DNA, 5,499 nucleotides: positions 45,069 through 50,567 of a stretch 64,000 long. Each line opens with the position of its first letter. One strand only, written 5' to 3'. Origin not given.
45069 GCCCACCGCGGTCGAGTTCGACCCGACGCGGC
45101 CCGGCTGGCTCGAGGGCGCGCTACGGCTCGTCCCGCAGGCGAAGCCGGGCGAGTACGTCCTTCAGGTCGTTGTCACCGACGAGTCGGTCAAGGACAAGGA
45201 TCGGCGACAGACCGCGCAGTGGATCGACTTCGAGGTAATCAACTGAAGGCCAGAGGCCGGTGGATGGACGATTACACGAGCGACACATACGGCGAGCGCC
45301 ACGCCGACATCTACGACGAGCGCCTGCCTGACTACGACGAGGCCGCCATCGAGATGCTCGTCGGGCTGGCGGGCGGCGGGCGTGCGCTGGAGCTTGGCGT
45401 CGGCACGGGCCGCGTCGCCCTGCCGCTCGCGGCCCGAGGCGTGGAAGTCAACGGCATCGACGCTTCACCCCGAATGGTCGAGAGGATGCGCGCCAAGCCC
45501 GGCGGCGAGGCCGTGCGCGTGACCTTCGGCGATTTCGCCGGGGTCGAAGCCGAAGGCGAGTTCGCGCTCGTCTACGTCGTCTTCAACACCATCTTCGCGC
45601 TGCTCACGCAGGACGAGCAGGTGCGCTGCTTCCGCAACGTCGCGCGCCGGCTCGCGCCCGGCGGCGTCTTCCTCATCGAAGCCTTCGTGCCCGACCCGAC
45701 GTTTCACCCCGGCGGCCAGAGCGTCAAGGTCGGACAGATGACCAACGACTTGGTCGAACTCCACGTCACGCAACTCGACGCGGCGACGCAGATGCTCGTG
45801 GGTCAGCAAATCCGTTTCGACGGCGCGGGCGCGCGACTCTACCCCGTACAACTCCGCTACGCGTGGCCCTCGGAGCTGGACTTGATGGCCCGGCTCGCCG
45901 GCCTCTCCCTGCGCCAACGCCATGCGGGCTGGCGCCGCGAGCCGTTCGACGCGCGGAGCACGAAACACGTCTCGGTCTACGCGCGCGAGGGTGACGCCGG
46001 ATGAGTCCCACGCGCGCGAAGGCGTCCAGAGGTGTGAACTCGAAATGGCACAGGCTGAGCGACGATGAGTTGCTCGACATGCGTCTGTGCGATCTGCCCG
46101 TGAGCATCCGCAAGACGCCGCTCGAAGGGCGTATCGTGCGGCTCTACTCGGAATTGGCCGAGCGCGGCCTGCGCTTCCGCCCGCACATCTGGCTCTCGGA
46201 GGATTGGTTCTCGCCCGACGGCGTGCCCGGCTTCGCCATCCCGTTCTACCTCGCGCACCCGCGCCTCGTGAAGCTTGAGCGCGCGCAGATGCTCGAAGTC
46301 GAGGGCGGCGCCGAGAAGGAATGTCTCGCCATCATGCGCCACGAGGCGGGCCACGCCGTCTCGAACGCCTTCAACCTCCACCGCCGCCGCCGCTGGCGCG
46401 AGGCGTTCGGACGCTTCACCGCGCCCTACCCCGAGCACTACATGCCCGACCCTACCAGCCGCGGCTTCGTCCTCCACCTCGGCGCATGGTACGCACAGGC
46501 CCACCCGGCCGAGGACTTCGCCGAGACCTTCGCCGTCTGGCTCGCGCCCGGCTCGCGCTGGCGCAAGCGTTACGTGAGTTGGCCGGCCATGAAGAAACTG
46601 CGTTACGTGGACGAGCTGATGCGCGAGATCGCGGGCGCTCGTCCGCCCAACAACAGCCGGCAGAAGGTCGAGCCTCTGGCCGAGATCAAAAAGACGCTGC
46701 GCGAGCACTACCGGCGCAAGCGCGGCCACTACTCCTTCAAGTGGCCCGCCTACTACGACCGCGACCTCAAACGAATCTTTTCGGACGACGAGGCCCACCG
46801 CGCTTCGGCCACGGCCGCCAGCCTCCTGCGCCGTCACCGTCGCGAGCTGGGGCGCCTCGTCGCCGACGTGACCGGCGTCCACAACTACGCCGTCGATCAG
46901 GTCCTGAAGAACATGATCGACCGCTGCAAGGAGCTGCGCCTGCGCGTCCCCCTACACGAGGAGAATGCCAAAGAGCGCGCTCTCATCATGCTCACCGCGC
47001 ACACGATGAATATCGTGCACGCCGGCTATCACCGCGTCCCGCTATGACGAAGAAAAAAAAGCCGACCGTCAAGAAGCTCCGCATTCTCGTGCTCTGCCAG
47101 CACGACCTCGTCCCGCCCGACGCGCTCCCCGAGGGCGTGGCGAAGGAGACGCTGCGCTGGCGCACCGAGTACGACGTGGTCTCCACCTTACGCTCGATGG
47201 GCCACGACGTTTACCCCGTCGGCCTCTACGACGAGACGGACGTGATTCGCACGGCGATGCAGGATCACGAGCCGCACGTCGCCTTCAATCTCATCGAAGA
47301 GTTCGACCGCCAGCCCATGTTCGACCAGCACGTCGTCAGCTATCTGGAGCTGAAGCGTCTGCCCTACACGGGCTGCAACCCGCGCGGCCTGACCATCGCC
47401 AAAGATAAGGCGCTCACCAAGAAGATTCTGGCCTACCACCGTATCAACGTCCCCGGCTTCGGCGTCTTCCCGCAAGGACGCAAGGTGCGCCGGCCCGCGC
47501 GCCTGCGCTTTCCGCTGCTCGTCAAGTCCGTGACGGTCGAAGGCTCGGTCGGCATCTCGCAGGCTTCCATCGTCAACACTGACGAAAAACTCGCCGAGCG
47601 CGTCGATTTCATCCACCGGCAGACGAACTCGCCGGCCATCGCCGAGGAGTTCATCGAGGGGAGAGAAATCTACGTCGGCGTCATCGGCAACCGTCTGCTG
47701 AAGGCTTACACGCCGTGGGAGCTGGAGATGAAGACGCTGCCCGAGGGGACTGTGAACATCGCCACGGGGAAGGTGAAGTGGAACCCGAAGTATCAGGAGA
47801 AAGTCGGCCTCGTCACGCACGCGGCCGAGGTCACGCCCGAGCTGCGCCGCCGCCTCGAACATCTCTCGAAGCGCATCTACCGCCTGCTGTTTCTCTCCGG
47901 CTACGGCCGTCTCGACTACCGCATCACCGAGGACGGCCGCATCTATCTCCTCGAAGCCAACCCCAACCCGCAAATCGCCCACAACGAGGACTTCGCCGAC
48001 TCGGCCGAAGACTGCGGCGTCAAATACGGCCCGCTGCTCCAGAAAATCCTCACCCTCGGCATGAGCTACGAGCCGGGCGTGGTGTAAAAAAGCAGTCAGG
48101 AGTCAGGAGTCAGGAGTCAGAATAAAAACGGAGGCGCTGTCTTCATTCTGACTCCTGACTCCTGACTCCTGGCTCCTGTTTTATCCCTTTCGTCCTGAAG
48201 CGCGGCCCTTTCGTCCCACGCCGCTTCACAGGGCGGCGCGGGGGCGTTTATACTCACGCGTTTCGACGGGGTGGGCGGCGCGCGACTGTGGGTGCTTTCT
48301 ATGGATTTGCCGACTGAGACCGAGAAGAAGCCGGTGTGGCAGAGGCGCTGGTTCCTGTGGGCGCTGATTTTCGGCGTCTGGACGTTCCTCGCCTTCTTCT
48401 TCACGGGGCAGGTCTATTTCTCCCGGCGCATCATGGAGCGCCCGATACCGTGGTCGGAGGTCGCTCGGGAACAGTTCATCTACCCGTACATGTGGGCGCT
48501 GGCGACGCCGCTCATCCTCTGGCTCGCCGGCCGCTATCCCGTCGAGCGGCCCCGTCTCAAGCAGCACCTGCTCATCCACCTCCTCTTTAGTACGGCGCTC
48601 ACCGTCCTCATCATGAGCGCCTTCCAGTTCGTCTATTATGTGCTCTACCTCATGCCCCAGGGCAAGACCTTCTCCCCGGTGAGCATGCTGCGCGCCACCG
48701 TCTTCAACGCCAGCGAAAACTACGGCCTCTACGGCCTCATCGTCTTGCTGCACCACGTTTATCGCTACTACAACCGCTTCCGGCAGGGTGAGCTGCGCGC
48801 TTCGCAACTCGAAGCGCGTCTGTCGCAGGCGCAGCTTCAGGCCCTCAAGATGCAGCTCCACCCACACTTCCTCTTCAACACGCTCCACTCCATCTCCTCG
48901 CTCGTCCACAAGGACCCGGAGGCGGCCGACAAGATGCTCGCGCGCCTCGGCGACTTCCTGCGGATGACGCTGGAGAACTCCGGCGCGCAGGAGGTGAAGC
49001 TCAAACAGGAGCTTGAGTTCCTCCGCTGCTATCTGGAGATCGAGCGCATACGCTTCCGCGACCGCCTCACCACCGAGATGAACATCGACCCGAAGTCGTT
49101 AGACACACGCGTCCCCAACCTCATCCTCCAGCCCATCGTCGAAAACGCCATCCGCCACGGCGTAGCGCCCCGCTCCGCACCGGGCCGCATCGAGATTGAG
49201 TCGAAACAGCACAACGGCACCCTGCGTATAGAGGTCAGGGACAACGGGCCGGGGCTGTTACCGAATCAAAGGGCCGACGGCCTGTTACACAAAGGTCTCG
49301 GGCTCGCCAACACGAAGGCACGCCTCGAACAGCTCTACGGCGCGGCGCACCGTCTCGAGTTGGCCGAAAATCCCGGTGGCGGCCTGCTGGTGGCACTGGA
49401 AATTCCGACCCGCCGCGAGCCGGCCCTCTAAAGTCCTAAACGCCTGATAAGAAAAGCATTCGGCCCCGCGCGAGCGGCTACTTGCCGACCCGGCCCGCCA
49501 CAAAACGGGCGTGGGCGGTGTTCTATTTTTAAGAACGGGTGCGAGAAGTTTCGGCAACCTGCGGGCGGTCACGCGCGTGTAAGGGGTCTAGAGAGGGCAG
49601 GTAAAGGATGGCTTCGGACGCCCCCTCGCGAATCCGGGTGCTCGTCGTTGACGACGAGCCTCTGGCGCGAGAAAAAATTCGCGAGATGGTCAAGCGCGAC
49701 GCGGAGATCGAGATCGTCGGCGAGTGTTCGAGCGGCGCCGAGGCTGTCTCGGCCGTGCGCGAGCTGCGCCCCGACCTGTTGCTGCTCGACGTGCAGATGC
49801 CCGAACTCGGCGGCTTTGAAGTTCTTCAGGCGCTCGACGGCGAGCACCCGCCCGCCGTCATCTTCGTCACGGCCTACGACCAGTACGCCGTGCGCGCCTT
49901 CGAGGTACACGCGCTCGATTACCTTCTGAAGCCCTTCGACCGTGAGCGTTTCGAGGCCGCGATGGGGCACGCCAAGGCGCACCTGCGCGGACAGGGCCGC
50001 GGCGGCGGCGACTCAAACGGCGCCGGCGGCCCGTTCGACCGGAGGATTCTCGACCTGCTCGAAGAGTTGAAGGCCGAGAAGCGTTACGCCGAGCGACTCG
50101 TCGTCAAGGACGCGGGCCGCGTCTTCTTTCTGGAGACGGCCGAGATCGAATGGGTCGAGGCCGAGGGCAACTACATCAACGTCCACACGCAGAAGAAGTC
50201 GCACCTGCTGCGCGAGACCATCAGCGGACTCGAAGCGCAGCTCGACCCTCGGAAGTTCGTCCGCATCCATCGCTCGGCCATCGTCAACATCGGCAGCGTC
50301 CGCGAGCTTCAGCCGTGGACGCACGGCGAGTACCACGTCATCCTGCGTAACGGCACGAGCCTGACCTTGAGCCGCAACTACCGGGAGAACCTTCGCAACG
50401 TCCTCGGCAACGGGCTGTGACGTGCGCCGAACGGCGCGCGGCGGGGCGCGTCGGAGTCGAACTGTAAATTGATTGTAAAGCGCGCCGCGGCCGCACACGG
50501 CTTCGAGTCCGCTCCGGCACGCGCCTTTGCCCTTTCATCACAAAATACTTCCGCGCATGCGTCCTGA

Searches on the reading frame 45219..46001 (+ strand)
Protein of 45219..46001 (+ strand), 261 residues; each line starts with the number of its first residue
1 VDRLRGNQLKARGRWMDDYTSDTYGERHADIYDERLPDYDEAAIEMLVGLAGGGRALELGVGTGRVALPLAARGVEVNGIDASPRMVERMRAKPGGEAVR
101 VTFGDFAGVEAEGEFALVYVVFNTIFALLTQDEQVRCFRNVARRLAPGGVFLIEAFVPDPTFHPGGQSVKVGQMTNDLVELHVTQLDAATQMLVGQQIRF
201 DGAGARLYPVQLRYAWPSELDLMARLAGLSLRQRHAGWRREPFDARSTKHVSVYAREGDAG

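Call 80: search_protein_families(library=pfam, proteins=[window:45219-46001:+], max_evalue=0.00001)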
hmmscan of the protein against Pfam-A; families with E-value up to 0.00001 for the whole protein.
window:45219-46001:+ (261 aa): 5 families
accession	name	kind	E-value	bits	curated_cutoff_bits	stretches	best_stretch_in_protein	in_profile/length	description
PF13649.12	Methyltransf_25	-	1.7e-15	57.9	27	1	57-149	2-97/97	Methyltransferase domain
PF08241.18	Methyltransf_11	-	3.1e-11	44.2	21.2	1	57-153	1-95/95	Methyltransferase domain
PF08242.18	Methyltransf_12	-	1.1e-10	42.5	30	1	57-151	1-98/98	Methyltransferase domain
PF13847.12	Methyltransf_31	-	6.1e-07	29.7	27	1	53-157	4-113/145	Methyltransferase domain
PF13489.12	Methyltransf_23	-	6.6e-07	29.6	27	1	50-156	20-119/164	Methyltransferase domain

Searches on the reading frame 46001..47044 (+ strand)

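Call 80: search_protein_families(library=pfam, proteins=[window:46001-47044:+], max_evalue=0.00001)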
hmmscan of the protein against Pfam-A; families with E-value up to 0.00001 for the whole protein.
window:46001-47044:+ (348 aa): 1 family
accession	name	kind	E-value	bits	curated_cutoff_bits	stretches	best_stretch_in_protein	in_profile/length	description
PF15887.11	Peptidase_Mx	-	1.4e-09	38.2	27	1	109-181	87-164/236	Putative zinc-binding metallo-peptidase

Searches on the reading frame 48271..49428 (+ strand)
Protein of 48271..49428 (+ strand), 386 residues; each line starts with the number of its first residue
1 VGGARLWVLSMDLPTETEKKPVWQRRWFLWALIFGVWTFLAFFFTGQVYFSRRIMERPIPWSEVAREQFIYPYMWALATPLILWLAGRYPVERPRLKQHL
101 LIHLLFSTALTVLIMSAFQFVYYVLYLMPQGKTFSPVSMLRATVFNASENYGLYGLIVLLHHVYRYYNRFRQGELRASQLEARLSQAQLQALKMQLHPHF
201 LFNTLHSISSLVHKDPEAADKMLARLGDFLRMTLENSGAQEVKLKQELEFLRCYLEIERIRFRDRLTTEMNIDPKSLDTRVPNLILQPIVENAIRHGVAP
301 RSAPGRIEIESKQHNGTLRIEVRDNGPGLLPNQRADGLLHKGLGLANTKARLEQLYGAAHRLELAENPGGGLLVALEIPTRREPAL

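Call 80: search_protein_families(library=pfam, proteins=[window:48271-49428:+], max_evalue=0.00001)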
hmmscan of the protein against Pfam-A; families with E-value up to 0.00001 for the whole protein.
window:48271-49428:+ (386 aa): 2 families
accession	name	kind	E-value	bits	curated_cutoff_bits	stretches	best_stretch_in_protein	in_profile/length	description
PF06580.19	His_kinase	-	6.5e-28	97.3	25.2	1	187-266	1-81/81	Histidine kinase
PF02518.31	HATPase_c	-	6.3e-11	43.1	26.4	1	284-381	8-110/111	Histidine kinase-, DNA gyrase B-, and HSP90-like ATPase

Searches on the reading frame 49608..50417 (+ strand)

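Call 80: search_protein_families(library=pfam, proteins=[window:49608-50417:+], max_evalue=0.00001)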
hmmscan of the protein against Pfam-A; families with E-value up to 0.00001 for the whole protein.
window:49608-50417:+ (270 aa): 2 families
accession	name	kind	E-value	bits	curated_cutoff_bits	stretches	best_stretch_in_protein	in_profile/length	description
PF04397.21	LytTR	-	4.1e-28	97.9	22.6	1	171-266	2-97/98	LytTr DNA-binding domain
PF00072.30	Response_reg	-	1.8e-26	92.9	30.2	1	11-118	1-109/111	Response regulator receiver domain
